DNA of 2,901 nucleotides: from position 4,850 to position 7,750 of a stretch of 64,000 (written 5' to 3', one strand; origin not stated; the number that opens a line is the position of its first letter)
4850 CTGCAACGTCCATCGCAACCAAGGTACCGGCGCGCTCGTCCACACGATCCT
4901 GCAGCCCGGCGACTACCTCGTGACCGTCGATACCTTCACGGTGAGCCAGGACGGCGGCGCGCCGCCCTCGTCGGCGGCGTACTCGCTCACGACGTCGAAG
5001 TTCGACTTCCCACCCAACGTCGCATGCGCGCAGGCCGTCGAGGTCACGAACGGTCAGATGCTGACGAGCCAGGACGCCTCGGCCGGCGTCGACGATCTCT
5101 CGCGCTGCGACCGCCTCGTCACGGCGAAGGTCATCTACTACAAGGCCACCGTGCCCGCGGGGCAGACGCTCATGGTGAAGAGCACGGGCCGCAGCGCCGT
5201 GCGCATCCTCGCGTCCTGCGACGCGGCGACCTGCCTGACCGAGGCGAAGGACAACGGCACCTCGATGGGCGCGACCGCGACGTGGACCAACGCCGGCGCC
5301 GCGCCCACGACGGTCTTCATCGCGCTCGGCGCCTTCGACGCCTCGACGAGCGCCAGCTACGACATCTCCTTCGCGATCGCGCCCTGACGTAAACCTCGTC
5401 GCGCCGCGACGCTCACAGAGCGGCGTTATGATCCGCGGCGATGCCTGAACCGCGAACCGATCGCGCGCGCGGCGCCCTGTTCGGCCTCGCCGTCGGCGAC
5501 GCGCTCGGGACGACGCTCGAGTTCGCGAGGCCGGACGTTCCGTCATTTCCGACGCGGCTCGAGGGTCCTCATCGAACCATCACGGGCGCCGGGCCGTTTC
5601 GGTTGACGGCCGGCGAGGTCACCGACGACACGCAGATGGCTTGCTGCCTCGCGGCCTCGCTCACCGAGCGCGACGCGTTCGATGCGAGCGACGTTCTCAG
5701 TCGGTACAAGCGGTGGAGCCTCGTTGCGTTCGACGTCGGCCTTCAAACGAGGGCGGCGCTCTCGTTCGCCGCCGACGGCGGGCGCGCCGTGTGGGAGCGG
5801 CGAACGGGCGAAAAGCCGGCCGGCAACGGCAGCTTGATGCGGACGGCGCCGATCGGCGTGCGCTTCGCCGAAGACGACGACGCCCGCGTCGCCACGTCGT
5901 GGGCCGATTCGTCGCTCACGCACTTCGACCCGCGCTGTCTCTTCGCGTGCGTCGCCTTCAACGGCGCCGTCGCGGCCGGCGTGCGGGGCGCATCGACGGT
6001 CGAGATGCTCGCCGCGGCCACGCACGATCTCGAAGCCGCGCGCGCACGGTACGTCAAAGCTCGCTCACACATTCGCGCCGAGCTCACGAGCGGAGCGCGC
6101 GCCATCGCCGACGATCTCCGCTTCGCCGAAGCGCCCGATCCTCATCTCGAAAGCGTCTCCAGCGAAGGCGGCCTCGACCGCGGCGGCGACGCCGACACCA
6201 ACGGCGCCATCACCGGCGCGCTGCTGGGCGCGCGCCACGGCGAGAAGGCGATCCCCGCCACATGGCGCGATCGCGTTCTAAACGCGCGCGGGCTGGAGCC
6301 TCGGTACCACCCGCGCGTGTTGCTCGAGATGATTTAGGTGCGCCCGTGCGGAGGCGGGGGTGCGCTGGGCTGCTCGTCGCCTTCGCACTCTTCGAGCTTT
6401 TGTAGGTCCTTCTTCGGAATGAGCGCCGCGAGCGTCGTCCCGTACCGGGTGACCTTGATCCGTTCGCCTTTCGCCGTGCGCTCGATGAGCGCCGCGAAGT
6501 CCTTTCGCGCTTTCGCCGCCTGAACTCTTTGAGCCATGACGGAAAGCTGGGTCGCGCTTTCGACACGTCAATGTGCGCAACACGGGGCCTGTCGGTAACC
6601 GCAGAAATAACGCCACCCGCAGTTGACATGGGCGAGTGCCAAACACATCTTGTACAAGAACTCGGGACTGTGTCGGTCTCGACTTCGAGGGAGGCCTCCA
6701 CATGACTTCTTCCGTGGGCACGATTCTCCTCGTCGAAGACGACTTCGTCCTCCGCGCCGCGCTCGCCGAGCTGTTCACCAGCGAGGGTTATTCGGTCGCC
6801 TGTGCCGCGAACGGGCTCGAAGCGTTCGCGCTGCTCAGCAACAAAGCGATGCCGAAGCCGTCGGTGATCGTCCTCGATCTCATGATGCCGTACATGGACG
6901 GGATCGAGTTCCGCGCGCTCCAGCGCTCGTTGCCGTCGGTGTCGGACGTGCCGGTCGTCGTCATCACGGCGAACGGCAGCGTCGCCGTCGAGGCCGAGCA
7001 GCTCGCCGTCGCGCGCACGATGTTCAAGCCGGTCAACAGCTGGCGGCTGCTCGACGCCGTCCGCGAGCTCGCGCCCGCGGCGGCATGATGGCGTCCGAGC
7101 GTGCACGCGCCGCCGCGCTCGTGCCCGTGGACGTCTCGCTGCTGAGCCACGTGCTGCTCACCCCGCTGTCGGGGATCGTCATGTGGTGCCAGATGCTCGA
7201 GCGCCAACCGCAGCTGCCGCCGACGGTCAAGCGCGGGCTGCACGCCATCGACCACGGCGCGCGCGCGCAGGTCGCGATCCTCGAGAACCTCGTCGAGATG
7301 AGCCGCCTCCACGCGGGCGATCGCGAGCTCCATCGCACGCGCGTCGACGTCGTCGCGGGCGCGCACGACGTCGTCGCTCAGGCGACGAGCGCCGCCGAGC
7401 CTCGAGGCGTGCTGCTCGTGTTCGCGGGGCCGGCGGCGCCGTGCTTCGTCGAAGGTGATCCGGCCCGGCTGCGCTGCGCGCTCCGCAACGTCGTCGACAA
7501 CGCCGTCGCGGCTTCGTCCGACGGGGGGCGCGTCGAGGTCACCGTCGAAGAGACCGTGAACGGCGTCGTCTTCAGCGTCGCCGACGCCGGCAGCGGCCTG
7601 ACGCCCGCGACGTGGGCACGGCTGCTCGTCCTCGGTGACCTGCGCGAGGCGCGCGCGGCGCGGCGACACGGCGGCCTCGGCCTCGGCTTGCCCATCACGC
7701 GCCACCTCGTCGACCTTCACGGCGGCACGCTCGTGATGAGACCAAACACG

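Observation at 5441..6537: ADP-ribosylglycohydrolase gene overlapping, tail-to-tail, an orphan Phd/YefM-like antitoxin-fold gene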

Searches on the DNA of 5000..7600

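Call 74: search_rna_families(source=window, start=5000, end=7600, threshold=evalue, max_evalue=1)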
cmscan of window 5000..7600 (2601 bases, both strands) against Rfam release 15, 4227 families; matches with E-value up to 1: 1.
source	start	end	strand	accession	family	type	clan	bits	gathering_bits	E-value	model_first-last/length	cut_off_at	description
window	5501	5604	-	RF00374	Gammaretro_CES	Cis-reg;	-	24.7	93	0.4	1-101/101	no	Gammaretrovirus core encapsidation signal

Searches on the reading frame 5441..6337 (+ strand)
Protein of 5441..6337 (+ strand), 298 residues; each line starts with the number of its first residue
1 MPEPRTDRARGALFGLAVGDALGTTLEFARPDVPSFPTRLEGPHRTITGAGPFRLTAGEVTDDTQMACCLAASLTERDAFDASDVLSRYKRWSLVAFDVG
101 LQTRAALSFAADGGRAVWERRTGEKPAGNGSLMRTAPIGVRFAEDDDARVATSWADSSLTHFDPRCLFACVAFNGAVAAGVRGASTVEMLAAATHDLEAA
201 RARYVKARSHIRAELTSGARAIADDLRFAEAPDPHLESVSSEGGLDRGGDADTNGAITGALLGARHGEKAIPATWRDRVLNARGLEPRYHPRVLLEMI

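Call 3: search_protein_families(library=pfam, proteins=[window:5441-6337:+], max_evalue=1)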
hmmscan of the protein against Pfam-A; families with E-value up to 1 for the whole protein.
window:5441-6337:+ (298 aa): 1 family
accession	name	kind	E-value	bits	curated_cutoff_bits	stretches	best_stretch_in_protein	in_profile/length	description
PF03747.19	ADP_ribosyl_GH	-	3.5e-55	188.1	26.2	2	11-226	1-215/287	ADP-ribosylglycohydrolase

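Call 4: search_protein_families(library=ncbifam, proteins=[window:5441-6337:+], max_evalue=1)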
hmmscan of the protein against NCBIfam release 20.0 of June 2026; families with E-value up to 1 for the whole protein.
window:5441-6337:+ (298 aa): 2 families
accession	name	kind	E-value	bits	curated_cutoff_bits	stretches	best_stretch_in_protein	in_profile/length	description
TIGR02662.1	dinitro_DRAG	equivalog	1.5e-36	126.1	337.05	1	7-278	3-266/287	ADP-ribosyl-[dinitrogen reductase] hydrolase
NF041672.1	ADPriboarghdlase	equivalog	1.5e-36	125.9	490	2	5-199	66-259/361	ADP-ribosylarginine hydrolase Tri1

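Call 63: search_protein_families(library=padloc, proteins=[window:5441-6337:+], max_evalue=0.01)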
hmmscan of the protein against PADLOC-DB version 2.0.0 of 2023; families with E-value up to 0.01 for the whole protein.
window:5441-6337:+ (298 aa): 0 families

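Call 64: find_homologous_proteins(query=window:5441-6337:+, max_evalue=1e-20)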
Query window:5441-6337:+ (298 aa): 1576 proteins with E <= 1e-20 among 8000 candidates; the best 120 are listed.
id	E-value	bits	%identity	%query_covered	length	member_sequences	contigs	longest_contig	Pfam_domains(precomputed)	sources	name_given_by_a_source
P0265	2.9e-192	656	100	100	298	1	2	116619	PF03747.20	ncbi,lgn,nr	ncbi:MAG TPA: ADP-ribosylglycohydrolase family protein [Polyangia bacterium]|nr:ADP-ribosylglycohydr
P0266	1.6e-121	423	64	98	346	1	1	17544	PF03747.20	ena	-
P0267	2.5e-118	413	62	98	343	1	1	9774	PF03747.20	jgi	jgi:ADP-ribosylglycohydrolase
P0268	1.1e-117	411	62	99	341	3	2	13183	PF03747.20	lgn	-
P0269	3.9e-116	406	61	98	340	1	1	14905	PF03747.20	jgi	jgi:ADP-ribosyl-[dinitrogen reductase] hydrolase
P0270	2.4e-104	367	60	98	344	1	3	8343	PF03747.20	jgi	jgi:ADP-ribosyl-[dinitrogen reductase] hydrolase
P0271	2.6e-103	364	57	100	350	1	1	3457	PF03747.20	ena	-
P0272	2.8e-103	364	56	100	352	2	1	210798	PF03747.20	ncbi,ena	-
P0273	8.5e-101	355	55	100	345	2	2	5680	PF03747.20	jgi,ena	-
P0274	6.2e-88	313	59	78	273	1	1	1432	PF03747.20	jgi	-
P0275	1.6e-83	299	58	78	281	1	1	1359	PF03747.20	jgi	jgi:ADP-ribosylglycohydrolase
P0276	2.1e-81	292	50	98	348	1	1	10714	PF03747.20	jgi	jgi:ADP-ribosylglycohydrolase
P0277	3.1e-81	291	52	98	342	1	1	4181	PF03747.20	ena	-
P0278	3.1e-81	291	51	97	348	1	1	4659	PF03747.20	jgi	jgi:ADP-ribosylglycohydrolase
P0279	4.3e-80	287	51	98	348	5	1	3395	PF03747.20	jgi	-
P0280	3.5e-79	284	49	98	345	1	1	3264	PF03747.20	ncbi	-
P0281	4.6e-78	281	49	99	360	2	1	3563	PF03747.20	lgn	-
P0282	6.3e-78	280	49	98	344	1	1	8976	PF03747.20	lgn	-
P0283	1.1e-77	279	48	98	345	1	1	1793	PF03747.20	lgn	-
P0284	1.4e-77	279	51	98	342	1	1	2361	PF03747.20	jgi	jgi:ADP-ribosylglycohydrolase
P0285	2.0e-77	279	49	98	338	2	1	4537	PF03747.20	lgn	-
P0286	3.4e-77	278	49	99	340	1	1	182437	PF03747.20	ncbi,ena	-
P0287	3.8e-77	278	49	98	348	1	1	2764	PF03747.20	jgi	-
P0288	5.1e-77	277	50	98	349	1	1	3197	PF03747.20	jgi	jgi:ADP-ribosyl-[dinitrogen reductase] hydrolase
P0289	7.2e-77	277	54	98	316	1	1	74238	PF03747.20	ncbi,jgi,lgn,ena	-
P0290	7.5e-77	277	49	98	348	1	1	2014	PF03747.20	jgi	-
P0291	1.3e-76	276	49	98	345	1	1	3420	PF03747.20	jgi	jgi:ADP-ribosylglycohydrolase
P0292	2.5e-76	275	48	98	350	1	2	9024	PF03747.20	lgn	-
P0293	4.0e-76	274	49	99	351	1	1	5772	PF03747.20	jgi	jgi:ADP-ribosyl-[dinitrogen reductase] hydrolase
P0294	7.4e-76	274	47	100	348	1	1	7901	PF03747.20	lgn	-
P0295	8.1e-76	273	48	99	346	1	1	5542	PF03747.20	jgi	jgi:ADP-ribosylglycohydrolase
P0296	1.0e-75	273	49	99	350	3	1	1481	PF03747.20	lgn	-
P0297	1.5e-75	272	49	98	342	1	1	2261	PF03747.20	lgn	-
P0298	1.7e-75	272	48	99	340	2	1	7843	PF03747.20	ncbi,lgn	ncbi:MAG: ADP-ribosylglycohydrolase family protein [Myxococcaceae bacterium]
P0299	1.9e-75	272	50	98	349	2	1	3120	PF03747.20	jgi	jgi:ADP-ribosyl-[dinitrogen reductase] hydrolase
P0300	2.8e-75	272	50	98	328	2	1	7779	PF03747.20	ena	-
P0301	3.1e-75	271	51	97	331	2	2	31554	PF03747.20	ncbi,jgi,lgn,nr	ncbi:MAG TPA: ADP-ribosylglycohydrolase family protein [Haliangiales bacterium]|nr:ADP-ribosylglycoh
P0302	3.6e-75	271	48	100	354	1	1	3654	PF03747.20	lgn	-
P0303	4.0e-75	271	51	98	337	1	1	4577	PF03747.20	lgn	-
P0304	4.5e-75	271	47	99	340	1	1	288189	PF03747.20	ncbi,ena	-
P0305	6.4e-75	270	50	98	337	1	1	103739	PF03747.20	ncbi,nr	ncbi:MAG: ADP-ribosylglycohydrolase family protein [Deltaproteobacteria bacterium]|nr:ADP-ribosylgly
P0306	1.7e-74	269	50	98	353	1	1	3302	PF03747.20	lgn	-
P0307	1.8e-74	269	49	99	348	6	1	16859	PF03747.20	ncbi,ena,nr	ncbi:MAG TPA: ADP-ribosylglycohydrolase family protein [Anaeromyxobacteraceae bacterium]|nr:ADP-ribo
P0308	2.1e-74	269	48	99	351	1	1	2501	PF03747.20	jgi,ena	-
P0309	2.3e-74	269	48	98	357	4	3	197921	PF03747.20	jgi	-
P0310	3.6e-74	268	50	100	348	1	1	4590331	PF03747.20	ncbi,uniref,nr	ncbi:ADP-ribosylglycohydrolase family protein [Anaeromyxobacter paludicola]|uniref:ADP-ribosylglycoh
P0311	3.7e-74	268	48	98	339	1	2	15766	PF03747.20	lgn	-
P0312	3.8e-74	268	50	97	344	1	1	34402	PF03747.20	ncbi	-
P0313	7.8e-74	267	49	98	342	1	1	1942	PF03747.20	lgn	-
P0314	1.4e-73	266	47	98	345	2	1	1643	PF03747.20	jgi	jgi:ADP-ribosyl-[dinitrogen reductase] hydrolase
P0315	1.9e-73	266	48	97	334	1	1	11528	PF03747.20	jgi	jgi:ADP-ribosylglycohydrolase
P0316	2.3e-73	265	49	99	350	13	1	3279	PF03747.20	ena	-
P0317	2.7e-73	265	51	98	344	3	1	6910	PF03747.20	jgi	jgi:ADP-ribosylglycohydrolase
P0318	2.7e-73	265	46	99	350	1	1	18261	PF03747.20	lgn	-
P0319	3.4e-73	265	47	99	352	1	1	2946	PF03747.20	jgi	jgi:ADP-ribosyl-[dinitrogen reductase] hydrolase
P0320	9.2e-73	263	47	100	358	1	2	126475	PF03747.20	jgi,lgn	jgi:ADP-ribosyl-[dinitrogen reductase] hydrolase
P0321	1.2e-72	263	47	98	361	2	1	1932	PF03747.20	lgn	-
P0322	1.2e-72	263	47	98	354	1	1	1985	PF03747.20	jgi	jgi:ADP-ribosylglycohydrolase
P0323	1.2e-72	263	46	98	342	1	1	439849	PF03747.20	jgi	jgi:ADP-ribosyl-[dinitrogen reductase] hydrolase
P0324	1.7e-72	262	49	99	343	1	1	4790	PF03747.20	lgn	-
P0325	1.9e-72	262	47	100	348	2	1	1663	PF03747.20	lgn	-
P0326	6.0e-72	261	47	98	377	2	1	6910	PF03747.20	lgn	-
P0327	7.9e-72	260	47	98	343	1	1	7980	PF03747.20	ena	-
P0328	8.1e-72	260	46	98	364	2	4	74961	PF03747.20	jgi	jgi:ADP-ribosyl-[dinitrogen reductase] hydrolase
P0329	8.8e-72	260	48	98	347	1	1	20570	PF03747.20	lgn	-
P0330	9.3e-72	260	48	97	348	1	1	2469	PF03747.20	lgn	-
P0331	1.1e-71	260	49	98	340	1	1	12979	PF03747.20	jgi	jgi:ADP-ribosylglycohydrolase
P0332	1.1e-71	260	47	100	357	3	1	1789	PF03747.20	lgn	-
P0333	1.4e-71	259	46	97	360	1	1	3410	PF03747.20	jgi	-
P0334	1.8e-71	259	49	97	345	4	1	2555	PF03747.20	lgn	-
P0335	2.1e-71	259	47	99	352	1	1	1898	PF03747.20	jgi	jgi:ADP-ribosyl-[dinitrogen reductase] hydrolase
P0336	2.1e-71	259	47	97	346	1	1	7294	PF03747.20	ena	-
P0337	2.2e-71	259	46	98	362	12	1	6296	PF03747.20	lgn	-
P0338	2.2e-71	259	48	98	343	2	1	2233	PF03747.20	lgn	-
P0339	2.5e-71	259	47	98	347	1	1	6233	PF03747.20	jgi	jgi:ADP-ribosylglycohydrolase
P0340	2.6e-71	259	46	98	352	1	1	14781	PF03747.20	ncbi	-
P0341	2.7e-71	259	46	99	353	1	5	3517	PF03747.20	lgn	-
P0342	4.3e-71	258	49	97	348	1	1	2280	PF03747.20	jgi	jgi:ADP-ribosylglycohydrolase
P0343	4.7e-71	258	48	98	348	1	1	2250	PF03747.20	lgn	-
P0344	5.6e-71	257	47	98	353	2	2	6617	PF03747.20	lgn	-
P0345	6.1e-71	257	52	98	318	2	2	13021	PF03747.20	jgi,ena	-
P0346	7.1e-71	257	47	99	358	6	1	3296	PF03747.20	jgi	jgi:ADP-ribosylglycohydrolase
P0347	7.3e-71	257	47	99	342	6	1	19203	PF03747.20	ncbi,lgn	-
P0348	7.5e-71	257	45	99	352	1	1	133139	PF03747.20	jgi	jgi:ADP-ribosyl-[dinitrogen reductase] hydrolase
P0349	9.6e-71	257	47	99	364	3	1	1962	PF03747.20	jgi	jgi:ADP-ribosyl-[dinitrogen reductase] hydrolase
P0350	1.0e-70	257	46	98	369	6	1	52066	PF03747.20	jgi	jgi:ADP-ribosyl-[dinitrogen reductase] hydrolase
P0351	1.1e-70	257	45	100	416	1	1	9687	PF03747.20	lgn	-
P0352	1.2e-70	256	45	99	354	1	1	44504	PF03747.20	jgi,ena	-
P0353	1.2e-70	256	49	98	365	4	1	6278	PF03747.20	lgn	-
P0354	1.2e-70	256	47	99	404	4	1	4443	PF03747.20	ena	-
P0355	1.7e-70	256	46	98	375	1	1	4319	PF03747.20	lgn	-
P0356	1.8e-70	256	52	97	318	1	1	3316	PF03747.20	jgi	jgi:ADP-ribosylglycohydrolase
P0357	2.0e-70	256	48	99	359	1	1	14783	PF03747.20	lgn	-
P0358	2.0e-70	256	47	98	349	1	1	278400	PF03747.20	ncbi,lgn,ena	-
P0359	2.1e-70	256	49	98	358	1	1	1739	PF03747.20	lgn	-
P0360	2.5e-70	255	46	98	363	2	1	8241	PF03747.20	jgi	jgi:ADP-ribosylglycohydrolase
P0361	2.5e-70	255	51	98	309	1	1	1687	PF03747.20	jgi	jgi:ADP-ribosylglycohydrolase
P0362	2.6e-70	255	46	98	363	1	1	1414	PF03747.20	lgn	-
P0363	2.6e-70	255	46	99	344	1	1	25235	PF03747.20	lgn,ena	-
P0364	2.7e-70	255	47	98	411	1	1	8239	PF03747.20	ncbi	-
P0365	2.9e-70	255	49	96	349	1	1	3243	PF03747.20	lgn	-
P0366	2.9e-70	255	47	96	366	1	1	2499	PF03747.20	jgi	jgi:ADP-ribosylglycohydrolase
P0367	3.0e-70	255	46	98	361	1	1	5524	PF03747.20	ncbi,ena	-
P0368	3.4e-70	255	47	98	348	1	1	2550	PF03747.20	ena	-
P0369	3.6e-70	255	47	99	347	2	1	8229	PF03747.20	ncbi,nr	ncbi:MAG TPA: ADP-ribosylglycohydrolase family protein [Anaeromyxobacteraceae bacterium]|nr:ADP-ribo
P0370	4.9e-70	254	47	98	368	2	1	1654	PF03747.20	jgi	jgi:ADP-ribosylglycohydrolase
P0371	6.1e-70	254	46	97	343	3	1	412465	PF03747.20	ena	-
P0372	7.0e-70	254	48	98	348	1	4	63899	PF03747.20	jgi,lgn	jgi:ADP-ribosyl-[dinitrogen reductase] hydrolase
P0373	8.4e-70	254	45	100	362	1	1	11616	PF03747.20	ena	-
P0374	8.5e-70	254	45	98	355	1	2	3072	PF03747.20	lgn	-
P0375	8.5e-70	254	46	95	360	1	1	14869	PF03747.20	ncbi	-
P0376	8.9e-70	254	49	98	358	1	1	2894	PF03747.20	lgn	-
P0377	9.2e-70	253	46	100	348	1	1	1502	PF03747.20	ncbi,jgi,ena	-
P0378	1.2e-69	253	45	99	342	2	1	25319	PF03747.20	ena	-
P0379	1.3e-69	253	47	98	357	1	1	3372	PF03747.20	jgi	jgi:ADP-ribosyl-[dinitrogen reductase] hydrolase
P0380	1.5e-69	253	45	100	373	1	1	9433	PF03747.20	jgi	jgi:ADP-ribosyl-[dinitrogen reductase] hydrolase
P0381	1.7e-69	253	46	98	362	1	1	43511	PF03747.20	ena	-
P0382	1.8e-69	253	45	98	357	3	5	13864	PF03747.20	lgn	-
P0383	2.0e-69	252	51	98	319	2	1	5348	PF03747.20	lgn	-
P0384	2.7e-69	252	45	100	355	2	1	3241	PF03747.20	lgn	-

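Call 66: find_encoding_contigs(protein=P0266, flank=5000, max_places=2)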
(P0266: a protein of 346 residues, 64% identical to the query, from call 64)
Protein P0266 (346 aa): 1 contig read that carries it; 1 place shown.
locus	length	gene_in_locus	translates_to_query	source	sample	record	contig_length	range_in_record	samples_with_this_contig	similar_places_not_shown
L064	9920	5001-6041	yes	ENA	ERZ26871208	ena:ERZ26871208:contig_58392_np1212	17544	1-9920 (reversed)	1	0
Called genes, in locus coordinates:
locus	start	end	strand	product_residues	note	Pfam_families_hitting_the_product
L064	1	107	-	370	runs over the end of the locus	-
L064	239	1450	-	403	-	PF06727:DUF1207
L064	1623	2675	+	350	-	PF01145:Band_7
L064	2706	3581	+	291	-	-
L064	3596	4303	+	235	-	PF00293:NUDIX, PF21906:WHD_NrtR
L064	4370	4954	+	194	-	PF13640:2OG-FeII_Oxy_3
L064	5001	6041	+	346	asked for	PF03747:ADP_ribosyl_GH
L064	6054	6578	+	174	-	PF01661:Macro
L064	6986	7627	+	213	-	PF00180:Iso_dh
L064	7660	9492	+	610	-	PF00891:Methyltransf_2 (weak), PF08241:Methyltransf_11, PF08242:Methyltransf_12 (weak), PF13649:Methyltransf_25, PF13847:Methyltransf_31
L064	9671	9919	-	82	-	?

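Call 67: find_encoding_contigs(protein=P0272, flank=5000, max_places=2)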
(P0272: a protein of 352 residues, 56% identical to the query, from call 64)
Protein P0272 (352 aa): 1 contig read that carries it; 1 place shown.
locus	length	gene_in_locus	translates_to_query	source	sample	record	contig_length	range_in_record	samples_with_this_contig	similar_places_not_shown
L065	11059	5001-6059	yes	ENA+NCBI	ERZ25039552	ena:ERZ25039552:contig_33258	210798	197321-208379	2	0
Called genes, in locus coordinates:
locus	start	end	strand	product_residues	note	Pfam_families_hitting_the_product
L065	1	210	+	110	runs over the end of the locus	PF12697:Abhydrolase_6 (weak)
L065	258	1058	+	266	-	-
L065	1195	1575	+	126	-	-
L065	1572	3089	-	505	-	-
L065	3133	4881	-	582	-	-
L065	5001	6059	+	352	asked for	PF03747:ADP_ribosyl_GH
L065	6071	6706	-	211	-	PF01370:Epimerase, PF05368:NmrA (weak), PF13460:NAD_binding_10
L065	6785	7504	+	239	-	PF06912:DUF1275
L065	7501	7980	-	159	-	-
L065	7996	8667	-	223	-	-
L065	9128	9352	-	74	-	-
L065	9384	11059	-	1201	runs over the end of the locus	PF01869:BcrAD_BadFG, PF09989:DUF2229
